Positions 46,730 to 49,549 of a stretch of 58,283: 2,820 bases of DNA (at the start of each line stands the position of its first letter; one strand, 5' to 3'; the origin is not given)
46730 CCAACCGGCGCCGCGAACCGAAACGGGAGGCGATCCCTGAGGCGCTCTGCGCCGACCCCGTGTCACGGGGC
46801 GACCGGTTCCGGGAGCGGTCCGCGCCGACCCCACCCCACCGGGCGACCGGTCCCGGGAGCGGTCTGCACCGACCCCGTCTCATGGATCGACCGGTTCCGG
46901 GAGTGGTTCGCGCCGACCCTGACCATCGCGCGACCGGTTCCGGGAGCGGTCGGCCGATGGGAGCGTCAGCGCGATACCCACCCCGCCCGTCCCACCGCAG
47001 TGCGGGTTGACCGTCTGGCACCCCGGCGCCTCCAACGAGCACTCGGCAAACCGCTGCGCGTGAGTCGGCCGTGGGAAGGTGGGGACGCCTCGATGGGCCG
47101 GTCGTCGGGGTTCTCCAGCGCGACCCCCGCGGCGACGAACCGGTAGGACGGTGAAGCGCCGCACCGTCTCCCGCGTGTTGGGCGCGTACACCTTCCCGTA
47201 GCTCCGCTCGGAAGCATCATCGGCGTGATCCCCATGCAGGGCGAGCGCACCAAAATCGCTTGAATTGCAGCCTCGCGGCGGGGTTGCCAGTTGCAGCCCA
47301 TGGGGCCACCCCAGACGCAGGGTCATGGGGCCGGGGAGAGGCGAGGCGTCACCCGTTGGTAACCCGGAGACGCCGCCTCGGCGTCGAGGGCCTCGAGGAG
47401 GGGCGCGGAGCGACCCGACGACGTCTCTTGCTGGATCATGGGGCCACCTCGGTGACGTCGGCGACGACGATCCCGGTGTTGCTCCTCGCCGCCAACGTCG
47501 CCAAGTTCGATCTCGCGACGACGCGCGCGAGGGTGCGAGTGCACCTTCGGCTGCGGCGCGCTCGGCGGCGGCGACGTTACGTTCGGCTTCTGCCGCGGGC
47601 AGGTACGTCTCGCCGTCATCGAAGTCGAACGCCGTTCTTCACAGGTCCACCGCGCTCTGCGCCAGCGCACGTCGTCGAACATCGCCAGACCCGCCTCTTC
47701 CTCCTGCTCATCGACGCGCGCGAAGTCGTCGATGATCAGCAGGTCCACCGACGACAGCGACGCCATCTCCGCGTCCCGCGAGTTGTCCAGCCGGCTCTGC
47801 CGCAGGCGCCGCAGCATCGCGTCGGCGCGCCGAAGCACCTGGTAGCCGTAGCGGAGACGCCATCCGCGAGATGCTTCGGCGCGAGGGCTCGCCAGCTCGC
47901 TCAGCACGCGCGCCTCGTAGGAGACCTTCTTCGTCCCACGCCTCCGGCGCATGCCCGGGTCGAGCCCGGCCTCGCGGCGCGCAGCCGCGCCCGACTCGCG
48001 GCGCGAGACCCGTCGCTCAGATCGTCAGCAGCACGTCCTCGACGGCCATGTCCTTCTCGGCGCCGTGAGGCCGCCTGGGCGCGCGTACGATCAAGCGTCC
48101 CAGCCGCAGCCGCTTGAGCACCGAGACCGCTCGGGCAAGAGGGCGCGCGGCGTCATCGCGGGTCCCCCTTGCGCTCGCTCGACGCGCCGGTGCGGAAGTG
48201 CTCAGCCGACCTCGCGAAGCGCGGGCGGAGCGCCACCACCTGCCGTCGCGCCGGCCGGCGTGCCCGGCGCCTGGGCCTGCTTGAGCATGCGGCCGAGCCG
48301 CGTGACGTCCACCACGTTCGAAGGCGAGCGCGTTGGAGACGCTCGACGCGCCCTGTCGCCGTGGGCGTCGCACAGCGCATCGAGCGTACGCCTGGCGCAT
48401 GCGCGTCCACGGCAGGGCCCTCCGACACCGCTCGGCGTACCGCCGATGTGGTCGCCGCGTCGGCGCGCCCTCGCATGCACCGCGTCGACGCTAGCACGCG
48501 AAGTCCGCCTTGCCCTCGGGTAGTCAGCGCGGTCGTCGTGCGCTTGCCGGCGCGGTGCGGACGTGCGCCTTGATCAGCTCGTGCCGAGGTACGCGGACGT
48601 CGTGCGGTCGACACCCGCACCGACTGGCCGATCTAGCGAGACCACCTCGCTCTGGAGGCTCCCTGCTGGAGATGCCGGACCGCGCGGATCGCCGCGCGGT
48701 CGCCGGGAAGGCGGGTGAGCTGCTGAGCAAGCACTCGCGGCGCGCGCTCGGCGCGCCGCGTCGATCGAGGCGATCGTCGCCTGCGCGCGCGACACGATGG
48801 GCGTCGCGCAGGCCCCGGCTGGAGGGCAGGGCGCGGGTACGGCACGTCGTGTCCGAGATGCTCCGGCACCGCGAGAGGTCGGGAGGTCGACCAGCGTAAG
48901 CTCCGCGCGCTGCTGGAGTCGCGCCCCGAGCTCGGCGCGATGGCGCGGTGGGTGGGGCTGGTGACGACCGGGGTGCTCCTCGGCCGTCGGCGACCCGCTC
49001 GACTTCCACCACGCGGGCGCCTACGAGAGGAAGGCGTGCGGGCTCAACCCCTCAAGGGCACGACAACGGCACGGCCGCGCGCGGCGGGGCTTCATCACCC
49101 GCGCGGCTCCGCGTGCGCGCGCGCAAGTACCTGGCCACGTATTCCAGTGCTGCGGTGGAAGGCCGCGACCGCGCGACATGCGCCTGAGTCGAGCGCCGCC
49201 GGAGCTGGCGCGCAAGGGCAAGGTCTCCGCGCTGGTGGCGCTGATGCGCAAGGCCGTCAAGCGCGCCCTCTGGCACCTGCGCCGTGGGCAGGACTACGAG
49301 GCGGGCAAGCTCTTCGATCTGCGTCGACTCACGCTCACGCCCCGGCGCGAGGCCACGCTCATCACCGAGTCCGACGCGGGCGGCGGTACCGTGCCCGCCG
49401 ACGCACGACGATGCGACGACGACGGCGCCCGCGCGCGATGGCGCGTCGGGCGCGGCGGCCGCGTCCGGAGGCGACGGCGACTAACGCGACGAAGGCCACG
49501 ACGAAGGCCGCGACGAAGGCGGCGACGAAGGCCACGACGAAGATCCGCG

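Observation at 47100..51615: Near-identical ~140-bp direct repeats bracket the IS21 remnant; one copy is an internal piece of the methyltransferase gene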

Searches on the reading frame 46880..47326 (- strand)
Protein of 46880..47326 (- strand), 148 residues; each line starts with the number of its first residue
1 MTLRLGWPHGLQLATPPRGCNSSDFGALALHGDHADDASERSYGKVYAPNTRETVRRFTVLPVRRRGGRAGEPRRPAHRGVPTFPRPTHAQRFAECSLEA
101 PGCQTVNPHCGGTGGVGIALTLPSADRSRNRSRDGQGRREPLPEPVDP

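Call 7: search_protein_families(library=pfam, proteins=[window:46880-47326:-], max_evalue=0.01)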
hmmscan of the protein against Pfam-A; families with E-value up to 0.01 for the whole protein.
window:46880-47326:- (148 aa): 1 family
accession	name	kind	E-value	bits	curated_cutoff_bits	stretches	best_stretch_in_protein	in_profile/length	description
PF17728.7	BsuBI_PstI_RE_N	-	9.7e-05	22.7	27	1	40-61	59-80/140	BsuBI/PstI restriction endonuclease HTH domain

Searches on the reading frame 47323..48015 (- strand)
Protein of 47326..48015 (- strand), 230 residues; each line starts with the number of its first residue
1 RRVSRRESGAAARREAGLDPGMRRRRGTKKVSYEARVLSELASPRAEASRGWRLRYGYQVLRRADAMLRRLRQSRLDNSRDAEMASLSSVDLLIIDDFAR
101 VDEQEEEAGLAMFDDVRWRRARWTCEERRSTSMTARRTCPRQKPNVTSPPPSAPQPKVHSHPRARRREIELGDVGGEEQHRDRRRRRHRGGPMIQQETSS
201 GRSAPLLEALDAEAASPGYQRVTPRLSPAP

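Call 7: search_protein_families(library=pfam, proteins=[window:47323-47952:-], max_evalue=0.01)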
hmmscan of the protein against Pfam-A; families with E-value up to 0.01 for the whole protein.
window:47323-47952:- (209 aa): 0 families

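Call 10: search_protein_families(library=pfam, proteins=[window:47326-48015:-], max_evalue=1)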
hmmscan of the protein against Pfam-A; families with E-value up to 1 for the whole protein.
seq(230 aa): 0 families

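Call 13: search_protein_families(library=ncbifam, proteins=[window:47326-48015:-], max_evalue=1)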
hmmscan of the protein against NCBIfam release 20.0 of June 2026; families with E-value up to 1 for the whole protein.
seq(230 aa): 4 families
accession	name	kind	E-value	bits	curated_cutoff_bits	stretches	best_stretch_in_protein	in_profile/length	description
NF038214.1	IS21_help_AAA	equivalog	0.00023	20.9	200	1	62-110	124-172/232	IS21-like element helper ATPase IstB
NF005304.0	PRK06835.1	equivalog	0.00055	19.1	215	1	61-98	216-255/330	ATP-binding protein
NF006038.0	PRK08181.1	subfamily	0.0054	16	317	1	56-135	134-207/271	transposase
NF005992.0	PRK08116.1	subfamily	0.13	11.3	189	1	63-98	149-187/269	hypothetical protein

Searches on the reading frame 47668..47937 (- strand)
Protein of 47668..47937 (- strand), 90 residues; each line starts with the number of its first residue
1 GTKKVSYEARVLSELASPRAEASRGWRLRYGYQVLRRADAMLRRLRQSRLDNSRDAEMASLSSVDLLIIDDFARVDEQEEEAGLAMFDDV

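Call 47: find_homologous_proteins(query=window:47668-47937:-, max_evalue=0.001)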
Query seq(90 aa) (90 aa): 14 proteins with E <= 0.001 among 23 candidates.
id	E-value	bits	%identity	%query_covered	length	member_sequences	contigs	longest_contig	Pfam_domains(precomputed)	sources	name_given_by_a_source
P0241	3.2e-11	61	61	77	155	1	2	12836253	PF01695.24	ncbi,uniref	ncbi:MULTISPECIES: ATP-binding protein [Sorangium]|uniref:ATP-binding protein n=1 Tax=Sorangium TaxI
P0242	2.3e-9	55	86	40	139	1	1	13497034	-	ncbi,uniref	ncbi:hypothetical protein WME79_17695 [Sorangium sp. So ce726]|uniref:hypothetical protein n=1 Tax=S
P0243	4.5e-9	54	72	50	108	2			PF01695.24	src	-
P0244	9.2e-8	50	67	53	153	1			PF01695.24,PF00308.25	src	-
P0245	1.7e-7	49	65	51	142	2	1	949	PF01695.24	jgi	jgi:DNA replication protein DnaC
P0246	5.3e-7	48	73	44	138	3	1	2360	PF01695.24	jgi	jgi:DNA replication protein DnaC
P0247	5.4e-7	47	69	47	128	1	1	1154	PF01695.24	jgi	jgi:DNA replication protein DnaC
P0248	1.5e-6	46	69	47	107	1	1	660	PF01695.24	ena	-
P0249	7.1e-6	44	71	47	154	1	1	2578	PF01695.24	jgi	jgi:DNA replication protein DnaC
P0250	1.0e-5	43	67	47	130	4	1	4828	PF01695.24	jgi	jgi:DNA replication protein DnaC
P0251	2.2e-5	42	76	37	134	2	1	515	PF01695.24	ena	-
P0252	3.1e-5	42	82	37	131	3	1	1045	PF01695.24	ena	-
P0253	3.3e-5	42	82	37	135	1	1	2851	PF01695.24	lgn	-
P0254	1.8e-4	40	76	37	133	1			PF01695.24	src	-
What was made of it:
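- The istB-like gene ends 86 nt before copy A, which is about where a right end would be (calls 13, 47).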

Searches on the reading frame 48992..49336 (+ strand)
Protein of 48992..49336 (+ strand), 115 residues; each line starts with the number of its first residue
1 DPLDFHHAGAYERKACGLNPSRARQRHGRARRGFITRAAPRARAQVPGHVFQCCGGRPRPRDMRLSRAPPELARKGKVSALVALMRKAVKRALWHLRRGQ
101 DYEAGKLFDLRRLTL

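Call 55: search_dna_similar(query=window:48992-49336:+, collection=plasmids, mode=protein, max_evalue=0.01, max_rows=12)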
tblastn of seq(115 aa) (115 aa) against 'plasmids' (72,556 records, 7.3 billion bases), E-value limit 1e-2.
No match.

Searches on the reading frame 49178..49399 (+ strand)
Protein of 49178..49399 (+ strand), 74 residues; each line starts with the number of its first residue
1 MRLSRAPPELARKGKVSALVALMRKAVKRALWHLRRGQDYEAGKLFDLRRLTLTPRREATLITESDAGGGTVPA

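Call 70: search_protein_representatives(protein=window:49178-49399:+)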
Query: 74 residues. Proteins with E-value up to 0.001 (for the whole library): 27; up to 1e-10: 2; up to 1e-30: 0. The best 27 are listed.
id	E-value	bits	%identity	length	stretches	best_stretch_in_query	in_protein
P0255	4.3e-17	77.2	88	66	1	23-74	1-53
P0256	4.8e-12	61.3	66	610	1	13-69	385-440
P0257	3.4e-08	49.1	71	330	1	14-55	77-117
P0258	6.5e-07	45.1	57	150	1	12-59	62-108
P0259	1.2e-06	44.3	49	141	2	14-55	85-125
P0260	2.7e-06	43.1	48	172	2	15-60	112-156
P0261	4.1e-06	42.6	53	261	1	14-61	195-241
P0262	9.8e-06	41.4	57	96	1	13-57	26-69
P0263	1.2e-05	41.1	61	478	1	10-54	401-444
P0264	1.2e-05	41.1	61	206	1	14-55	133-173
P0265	3.1e-05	39.8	60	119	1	17-57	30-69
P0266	4.1e-05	39.4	55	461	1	12-56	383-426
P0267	4.5e-05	39.3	56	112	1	11-52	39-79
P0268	4.6e-05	39.2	57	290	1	13-55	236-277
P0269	5.5e-05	39.0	60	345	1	15-60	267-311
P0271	9.4e-05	38.3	55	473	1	10-54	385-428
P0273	2.4e-04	37.0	57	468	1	11-55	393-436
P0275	3.7e-04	36.4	56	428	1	12-55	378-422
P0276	3.8e-04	36.3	62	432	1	14-53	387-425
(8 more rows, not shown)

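Call 71: search_protein_families(library=pfam, proteins=[P0256, P0263, P0266, P0271, P0273, P0275, P0276, P0269, P0257], max_evalue=0.001)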
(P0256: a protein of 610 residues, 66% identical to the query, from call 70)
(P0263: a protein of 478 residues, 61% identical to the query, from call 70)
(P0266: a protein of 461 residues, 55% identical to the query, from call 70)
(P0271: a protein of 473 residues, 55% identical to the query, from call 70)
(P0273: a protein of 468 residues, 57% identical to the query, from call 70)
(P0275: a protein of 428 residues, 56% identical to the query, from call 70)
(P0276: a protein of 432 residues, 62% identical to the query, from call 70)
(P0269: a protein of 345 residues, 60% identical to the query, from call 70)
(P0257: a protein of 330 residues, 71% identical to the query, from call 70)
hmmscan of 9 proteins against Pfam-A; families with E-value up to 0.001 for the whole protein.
P0256 (610 aa): 2 families
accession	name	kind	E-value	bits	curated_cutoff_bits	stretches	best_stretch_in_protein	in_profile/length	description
PF01548.23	DEDD_Tnp_IS110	-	3.8e-20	72.7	29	1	30-186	1-155/155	Transposase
PF02371.22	Transposase_20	-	2.6e-10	41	21.3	1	298-373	10-84/87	Transposase IS116/IS110/IS902 family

P0263 (478 aa): 2 families
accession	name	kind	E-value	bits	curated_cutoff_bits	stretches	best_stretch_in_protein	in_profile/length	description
PF02371.22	Transposase_20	-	1.1e-11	45.4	21.3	1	317-395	10-87/87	Transposase IS116/IS110/IS902 family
PF01548.23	DEDD_Tnp_IS110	-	1.3e-06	28.7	29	1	43-200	1-153/155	Transposase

P0266 (461 aa): 2 families
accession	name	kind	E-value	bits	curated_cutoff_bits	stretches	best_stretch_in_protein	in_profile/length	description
PF02371.22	Transposase_20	-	4.4e-12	46.6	21.3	1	300-368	10-79/87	Transposase IS116/IS110/IS902 family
PF01548.23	DEDD_Tnp_IS110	-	1.3e-11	44.9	29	1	30-188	1-155/155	Transposase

P0271 (473 aa): 2 families
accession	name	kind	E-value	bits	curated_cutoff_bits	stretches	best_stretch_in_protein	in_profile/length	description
PF02371.22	Transposase_20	-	5.2e-10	40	21.3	1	310-379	17-86/87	Transposase IS116/IS110/IS902 family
PF01548.23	DEDD_Tnp_IS110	-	7.4e-09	36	29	1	33-187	3-150/155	Transposase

P0273 (468 aa): 2 families
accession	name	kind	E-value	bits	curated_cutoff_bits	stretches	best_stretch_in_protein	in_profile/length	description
PF01548.23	DEDD_Tnp_IS110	-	2.2e-14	54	29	1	30-173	1-141/155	Transposase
PF02371.22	Transposase_20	-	1.1e-10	42.2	21.3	1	300-372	11-84/87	Transposase IS116/IS110/IS902 family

P0275 (428 aa): 2 families
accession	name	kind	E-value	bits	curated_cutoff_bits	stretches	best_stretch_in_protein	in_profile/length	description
PF02371.22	Transposase_20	-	1.2e-14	54.9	21.3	1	297-373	11-87/87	Transposase IS116/IS110/IS902 family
PF01548.23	DEDD_Tnp_IS110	-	9.6e-07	29.1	29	1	30-177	1-141/155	Transposase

P0276 (432 aa): 2 families
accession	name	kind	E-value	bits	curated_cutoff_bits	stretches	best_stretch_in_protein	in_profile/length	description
PF02371.22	Transposase_20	-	1.6e-16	60.9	21.3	1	299-375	10-86/87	Transposase IS116/IS110/IS902 family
PF01548.23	DEDD_Tnp_IS110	-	1e-07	32.3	29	1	35-186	2-153/155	Transposase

P0269 (345 aa): 2 families
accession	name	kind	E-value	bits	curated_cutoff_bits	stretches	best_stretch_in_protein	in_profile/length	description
PF02371.22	Transposase_20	-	1.8e-13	51.1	21.3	1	180-249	10-79/87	Transposase IS116/IS110/IS902 family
PF01798.23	Nop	-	8.9e-05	22.5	25.4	1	48-201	5-143/228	snoRNA binding domain, fibrillarin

P0257 (330 aa): 1 family
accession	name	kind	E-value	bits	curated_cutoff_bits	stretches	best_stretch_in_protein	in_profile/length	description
PF02371.22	Transposase_20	-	2.2e-08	34.8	21.3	1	1-64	22-84/87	Transposase IS116/IS110/IS902 family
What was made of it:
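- On IS110-family element (nested in the block): It has 27 hits to IS110-family proteins, best E 4e-17 (calls 70, 71).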
